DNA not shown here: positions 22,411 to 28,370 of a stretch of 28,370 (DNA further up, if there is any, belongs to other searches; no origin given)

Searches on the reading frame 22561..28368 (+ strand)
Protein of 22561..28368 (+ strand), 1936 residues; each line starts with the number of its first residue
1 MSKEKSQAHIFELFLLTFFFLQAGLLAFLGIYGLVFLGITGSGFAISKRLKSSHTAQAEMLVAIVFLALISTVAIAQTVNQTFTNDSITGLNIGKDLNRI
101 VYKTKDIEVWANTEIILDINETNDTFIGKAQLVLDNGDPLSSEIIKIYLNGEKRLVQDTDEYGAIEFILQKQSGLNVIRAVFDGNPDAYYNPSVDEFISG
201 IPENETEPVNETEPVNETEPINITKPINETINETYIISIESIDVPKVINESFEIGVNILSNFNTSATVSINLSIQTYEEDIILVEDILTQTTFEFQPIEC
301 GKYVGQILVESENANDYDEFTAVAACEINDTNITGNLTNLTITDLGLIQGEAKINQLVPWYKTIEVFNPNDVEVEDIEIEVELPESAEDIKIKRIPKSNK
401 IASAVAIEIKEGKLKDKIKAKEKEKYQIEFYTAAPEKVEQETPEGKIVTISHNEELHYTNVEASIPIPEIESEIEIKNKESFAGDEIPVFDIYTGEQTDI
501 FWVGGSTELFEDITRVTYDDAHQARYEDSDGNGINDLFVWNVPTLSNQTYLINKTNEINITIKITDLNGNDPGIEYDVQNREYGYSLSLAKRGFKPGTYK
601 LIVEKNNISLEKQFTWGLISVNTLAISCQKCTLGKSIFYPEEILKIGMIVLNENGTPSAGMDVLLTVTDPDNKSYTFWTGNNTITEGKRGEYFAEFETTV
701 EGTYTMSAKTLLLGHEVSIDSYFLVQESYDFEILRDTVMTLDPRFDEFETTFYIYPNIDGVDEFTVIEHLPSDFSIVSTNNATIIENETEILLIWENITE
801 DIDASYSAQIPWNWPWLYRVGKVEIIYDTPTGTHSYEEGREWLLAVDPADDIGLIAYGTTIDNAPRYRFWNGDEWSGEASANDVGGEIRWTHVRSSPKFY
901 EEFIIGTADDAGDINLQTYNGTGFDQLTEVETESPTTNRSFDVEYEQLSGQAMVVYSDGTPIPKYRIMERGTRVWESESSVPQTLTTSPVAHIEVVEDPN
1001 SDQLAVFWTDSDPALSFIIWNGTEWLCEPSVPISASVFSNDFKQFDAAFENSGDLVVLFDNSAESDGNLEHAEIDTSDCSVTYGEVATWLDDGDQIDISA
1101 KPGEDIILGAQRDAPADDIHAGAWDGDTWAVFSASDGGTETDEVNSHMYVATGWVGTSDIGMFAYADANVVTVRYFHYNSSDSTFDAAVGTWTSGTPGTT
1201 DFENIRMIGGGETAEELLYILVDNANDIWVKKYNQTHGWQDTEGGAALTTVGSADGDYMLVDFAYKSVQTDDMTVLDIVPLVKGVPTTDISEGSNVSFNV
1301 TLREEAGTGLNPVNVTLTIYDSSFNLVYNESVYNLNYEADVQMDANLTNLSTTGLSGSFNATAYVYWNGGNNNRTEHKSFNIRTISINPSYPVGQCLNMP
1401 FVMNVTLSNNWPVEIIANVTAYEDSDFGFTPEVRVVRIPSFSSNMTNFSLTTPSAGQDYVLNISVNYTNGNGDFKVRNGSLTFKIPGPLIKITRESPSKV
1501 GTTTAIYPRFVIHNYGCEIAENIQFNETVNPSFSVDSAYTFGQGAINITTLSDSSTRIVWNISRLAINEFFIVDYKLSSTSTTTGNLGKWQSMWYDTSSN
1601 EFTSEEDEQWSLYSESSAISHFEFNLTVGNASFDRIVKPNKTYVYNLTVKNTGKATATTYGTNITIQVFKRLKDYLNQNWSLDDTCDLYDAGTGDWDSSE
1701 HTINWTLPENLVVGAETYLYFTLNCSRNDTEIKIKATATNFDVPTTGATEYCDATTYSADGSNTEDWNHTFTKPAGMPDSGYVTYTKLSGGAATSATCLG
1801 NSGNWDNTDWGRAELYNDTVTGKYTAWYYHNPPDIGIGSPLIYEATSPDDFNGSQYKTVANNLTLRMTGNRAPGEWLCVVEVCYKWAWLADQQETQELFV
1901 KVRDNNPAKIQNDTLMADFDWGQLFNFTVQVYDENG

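Call 3: search_protein_families(library=pfam, proteins=[window:22561-28368:+], max_evalue=0.01)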
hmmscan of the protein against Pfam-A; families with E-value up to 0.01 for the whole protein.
window:22561-28368:+ (1936 aa): 1 family
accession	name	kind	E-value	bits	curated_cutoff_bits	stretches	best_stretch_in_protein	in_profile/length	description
PF01835.25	MG2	-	3.5e-08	34.1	32.8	1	634-709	7-81/96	MG2 domain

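Call 22: search_protein_families(library=ncbifam, proteins=[window:22561-28368:+], max_evalue=0.01)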
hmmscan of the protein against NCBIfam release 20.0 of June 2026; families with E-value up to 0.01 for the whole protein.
window:22561-28368:+ (1936 aa): 0 families
